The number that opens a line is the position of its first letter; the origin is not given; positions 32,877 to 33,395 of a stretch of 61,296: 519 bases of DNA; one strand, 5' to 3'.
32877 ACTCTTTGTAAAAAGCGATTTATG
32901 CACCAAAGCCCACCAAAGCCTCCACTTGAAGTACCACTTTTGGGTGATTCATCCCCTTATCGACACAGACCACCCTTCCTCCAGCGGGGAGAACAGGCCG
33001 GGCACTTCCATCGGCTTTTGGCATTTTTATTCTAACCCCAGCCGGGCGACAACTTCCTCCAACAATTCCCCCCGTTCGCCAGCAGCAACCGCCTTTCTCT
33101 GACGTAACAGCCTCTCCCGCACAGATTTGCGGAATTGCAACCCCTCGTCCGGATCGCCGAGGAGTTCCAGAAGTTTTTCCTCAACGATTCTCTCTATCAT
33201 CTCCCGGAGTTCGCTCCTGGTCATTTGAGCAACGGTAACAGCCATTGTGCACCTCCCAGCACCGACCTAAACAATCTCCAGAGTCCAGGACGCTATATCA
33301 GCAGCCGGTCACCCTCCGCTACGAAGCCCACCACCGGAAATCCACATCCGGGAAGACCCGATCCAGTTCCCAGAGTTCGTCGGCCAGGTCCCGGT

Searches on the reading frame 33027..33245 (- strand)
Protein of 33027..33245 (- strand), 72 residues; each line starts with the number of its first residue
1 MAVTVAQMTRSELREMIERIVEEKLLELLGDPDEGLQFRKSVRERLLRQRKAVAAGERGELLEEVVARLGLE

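Call 3: search_protein_families(library=pfam, proteins=[window:33027-33245:-], max_evalue=0.01)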
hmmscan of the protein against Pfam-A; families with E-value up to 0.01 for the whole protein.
window:33027-33245:- (72 aa): 0 families

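Call 9: search_protein_families(library=ncbifam, proteins=[window:33027-33245:-], max_evalue=0.1)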
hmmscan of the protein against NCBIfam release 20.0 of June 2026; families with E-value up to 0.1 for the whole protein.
window:33027-33245:- (72 aa): 0 families

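Call 10: search_protein_families(library=padloc, proteins=[window:33027-33245:-], max_evalue=0.1)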
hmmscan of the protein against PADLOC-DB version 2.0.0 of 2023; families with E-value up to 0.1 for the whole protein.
window:33027-33245:- (72 aa): 0 families

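Call 56: find_homologous_proteins(query=window:33027-33245:-, max_evalue=0.001)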
Query window:33027-33245:- (72 aa): 1154 proteins with E <= 0.001 among 1158 candidates; the best 120 are listed.
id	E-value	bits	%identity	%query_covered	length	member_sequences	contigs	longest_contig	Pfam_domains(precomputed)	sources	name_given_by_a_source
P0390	6.5e-34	132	100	100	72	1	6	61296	-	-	-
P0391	6.0e-33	129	100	97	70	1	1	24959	-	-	-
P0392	2.4e-29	117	100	90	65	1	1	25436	-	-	-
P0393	4.9e-28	113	88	100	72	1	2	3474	-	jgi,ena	-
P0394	6.0e-28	113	88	100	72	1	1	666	-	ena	-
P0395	7.0e-27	110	86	100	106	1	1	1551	-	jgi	-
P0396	7.4e-26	106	79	100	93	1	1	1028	-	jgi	jgi:hypothetical protein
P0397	1.0e-25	106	79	100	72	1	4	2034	-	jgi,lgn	jgi:hypothetical protein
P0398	1.3e-25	106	78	100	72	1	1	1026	-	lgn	-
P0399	1.4e-25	106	78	100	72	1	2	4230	-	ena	-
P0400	1.4e-25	106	79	100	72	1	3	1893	-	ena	-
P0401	1.5e-25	105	78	100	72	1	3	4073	-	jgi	jgi:hypothetical protein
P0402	1.5e-25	105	75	100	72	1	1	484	-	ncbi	-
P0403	1.5e-25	105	76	100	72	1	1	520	-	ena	-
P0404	1.6e-25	105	78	100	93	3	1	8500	-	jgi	jgi:hypothetical protein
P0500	2.7e-24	102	79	97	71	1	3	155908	-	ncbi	ncbi:MAG: hypothetical protein ACUVSF_04425 [Anaerolineae bacterium]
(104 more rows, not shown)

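Call 58: find_encoding_contigs(protein=P0390, flank=6000, max_places=6)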
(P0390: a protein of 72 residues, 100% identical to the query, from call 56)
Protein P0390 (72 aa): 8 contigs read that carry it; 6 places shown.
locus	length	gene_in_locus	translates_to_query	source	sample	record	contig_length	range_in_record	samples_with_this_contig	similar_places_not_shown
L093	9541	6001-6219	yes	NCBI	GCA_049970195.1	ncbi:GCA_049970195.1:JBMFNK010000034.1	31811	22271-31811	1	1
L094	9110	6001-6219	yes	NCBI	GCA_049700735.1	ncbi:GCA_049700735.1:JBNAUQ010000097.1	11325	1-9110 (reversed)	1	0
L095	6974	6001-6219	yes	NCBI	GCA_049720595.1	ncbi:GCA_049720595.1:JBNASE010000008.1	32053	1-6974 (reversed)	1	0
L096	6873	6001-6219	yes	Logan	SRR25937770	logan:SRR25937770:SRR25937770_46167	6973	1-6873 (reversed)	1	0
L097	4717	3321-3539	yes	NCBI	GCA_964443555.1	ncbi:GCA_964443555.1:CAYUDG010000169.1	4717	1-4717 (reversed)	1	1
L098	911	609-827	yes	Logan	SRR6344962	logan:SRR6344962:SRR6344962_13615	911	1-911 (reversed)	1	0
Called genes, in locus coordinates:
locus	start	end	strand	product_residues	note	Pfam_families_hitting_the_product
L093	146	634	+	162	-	PF02577:BFN_dom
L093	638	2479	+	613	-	PF00772:DnaB, PF03796:DnaB_C, PF06745:ATPase, PF13481:AAA_25, PF14890:Intein_splicing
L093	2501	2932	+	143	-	PF09685:MamF_MmsF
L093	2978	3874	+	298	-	PF16881:LIAS_N, PF04055:Radical_SAM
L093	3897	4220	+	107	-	PF12973:Cupin_7, PF02311:AraC_binding, PF07883:Cupin_2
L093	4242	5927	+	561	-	PF03065:Glyco_hydro_57, PF09210:BE_C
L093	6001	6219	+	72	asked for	-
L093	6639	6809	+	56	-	PF05016:ParE_toxin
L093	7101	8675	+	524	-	PF01555:N6_N4_Mtase, PF01170:UPF0020 (faint), PF08241:Methyltransf_11 (faint), PF01555:N6_N4_Mtase (weak)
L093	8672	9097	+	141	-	PF20472:PDDEXK_11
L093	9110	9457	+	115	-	PF01969:Ni_insertion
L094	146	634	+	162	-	PF02577:BFN_dom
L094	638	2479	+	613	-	PF00772:DnaB, PF03796:DnaB_C, PF06745:ATPase, PF13481:AAA_25, PF14890:Intein_splicing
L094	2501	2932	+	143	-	PF09685:MamF_MmsF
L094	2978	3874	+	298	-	PF16881:LIAS_N, PF04055:Radical_SAM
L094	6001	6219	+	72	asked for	-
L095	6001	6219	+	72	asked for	-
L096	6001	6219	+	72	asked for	-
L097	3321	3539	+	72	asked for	-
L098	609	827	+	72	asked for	-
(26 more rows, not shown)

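Call 59: find_encoding_contigs(protein=P0500, flank=2500, max_places=3)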
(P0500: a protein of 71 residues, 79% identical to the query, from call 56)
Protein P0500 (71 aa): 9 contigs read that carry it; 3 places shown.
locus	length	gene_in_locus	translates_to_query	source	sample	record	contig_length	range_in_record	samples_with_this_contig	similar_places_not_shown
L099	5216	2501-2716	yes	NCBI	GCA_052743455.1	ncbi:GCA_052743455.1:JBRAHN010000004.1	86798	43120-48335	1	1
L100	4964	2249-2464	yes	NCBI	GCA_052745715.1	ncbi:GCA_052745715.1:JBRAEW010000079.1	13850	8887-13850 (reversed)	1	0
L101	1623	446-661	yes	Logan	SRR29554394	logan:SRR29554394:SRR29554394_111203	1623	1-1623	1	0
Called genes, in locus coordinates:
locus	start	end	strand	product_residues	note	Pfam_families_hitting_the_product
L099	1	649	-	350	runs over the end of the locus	PF00294:PfkB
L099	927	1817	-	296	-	-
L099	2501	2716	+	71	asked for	-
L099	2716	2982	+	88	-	PF05016:ParE_toxin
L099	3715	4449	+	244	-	PF19538:DUF6062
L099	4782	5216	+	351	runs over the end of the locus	PF00586:AIRS, PF02769:AIRS_C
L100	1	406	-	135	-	?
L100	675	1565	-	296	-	-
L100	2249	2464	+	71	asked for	-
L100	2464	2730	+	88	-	PF05016:ParE_toxin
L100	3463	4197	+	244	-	PF19538:DUF6062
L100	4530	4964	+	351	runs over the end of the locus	PF00586:AIRS, PF02769:AIRS_C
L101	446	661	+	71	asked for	-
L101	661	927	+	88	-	PF05016:ParE_toxin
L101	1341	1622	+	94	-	?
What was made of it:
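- On ParE/RelE type II toxin-antitoxin pair: Homologs of both genes form overlapping pairs elsewhere (call 59).
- Closest known: ParDE / RelBE type II toxin-antitoxin systems. Same: A small upstream antitoxin overlaps the toxin gene in canonical copies (call 59).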

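Call 72: find_encoding_contigs(protein=P0393, flank=2000, max_places=3)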
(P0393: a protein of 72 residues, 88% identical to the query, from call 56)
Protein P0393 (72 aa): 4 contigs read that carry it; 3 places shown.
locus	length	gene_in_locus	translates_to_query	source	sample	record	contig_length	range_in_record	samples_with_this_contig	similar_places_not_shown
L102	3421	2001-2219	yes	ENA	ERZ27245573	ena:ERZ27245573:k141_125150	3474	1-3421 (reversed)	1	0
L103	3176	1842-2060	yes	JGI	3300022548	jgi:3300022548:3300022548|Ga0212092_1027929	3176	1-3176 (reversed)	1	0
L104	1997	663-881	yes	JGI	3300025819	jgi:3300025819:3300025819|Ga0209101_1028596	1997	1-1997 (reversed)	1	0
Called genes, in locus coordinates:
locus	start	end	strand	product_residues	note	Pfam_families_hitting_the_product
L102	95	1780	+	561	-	PF03065:Glyco_hydro_57, PF09210:BE_C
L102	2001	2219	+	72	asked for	-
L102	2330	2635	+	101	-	-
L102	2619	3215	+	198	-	PF19502:DUF6036 (weak), PF08843:AbiEii (weak), PF09970:DUF2204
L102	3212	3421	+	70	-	?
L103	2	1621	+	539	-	?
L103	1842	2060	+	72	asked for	-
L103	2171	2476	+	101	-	-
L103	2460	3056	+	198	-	PF19502:DUF6036 (weak), PF08843:AbiEii (weak), PF09970:DUF2204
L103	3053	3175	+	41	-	?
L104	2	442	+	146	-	PF09210:BE_C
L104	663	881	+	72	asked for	-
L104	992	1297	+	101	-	-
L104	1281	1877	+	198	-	PF19502:DUF6036 (weak), PF08843:AbiEii (weak), PF09970:DUF2204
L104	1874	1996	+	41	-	?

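Call 85: search_protein_families(library=phrogs, proteins=[window:33027-33245:-], max_evalue=0.001)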
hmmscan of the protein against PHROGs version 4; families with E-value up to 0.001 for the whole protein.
window:33027-33245:- (72 aa): 0 families

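Call 86: search_protein_families(library=pfam, proteins=[L102:2330-2635:+, L102:2619-3215:+], max_evalue=1)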
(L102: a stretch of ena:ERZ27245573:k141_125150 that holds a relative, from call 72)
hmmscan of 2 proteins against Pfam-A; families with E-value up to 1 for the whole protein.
L102:2330-2635:+ (101 aa): 1 family
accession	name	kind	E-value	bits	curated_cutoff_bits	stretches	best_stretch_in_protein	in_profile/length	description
PF22950.1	DUF7026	-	0.056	13.5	28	1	25-45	18-38/50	Domain of unknown function (DUF7026)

L102:2619-3215:+ (198 aa): 3 families
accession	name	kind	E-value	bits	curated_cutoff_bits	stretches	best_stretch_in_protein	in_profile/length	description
PF09970.15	DUF2204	-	1.7e-08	34.7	20.3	1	17-177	2-169/181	Nucleotidyl transferase of unknown function (DUF2204)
PF19502.5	DUF6036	-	2.6e-07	31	23.6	1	16-155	5-117/164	Nucleotidyltransferase of unknown function (DUF6036)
PF08843.17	AbiEii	-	1.9e-05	25.2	22.5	1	28-177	12-191/238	Nucleotidyl transferase AbiEii toxin, Type IV TA system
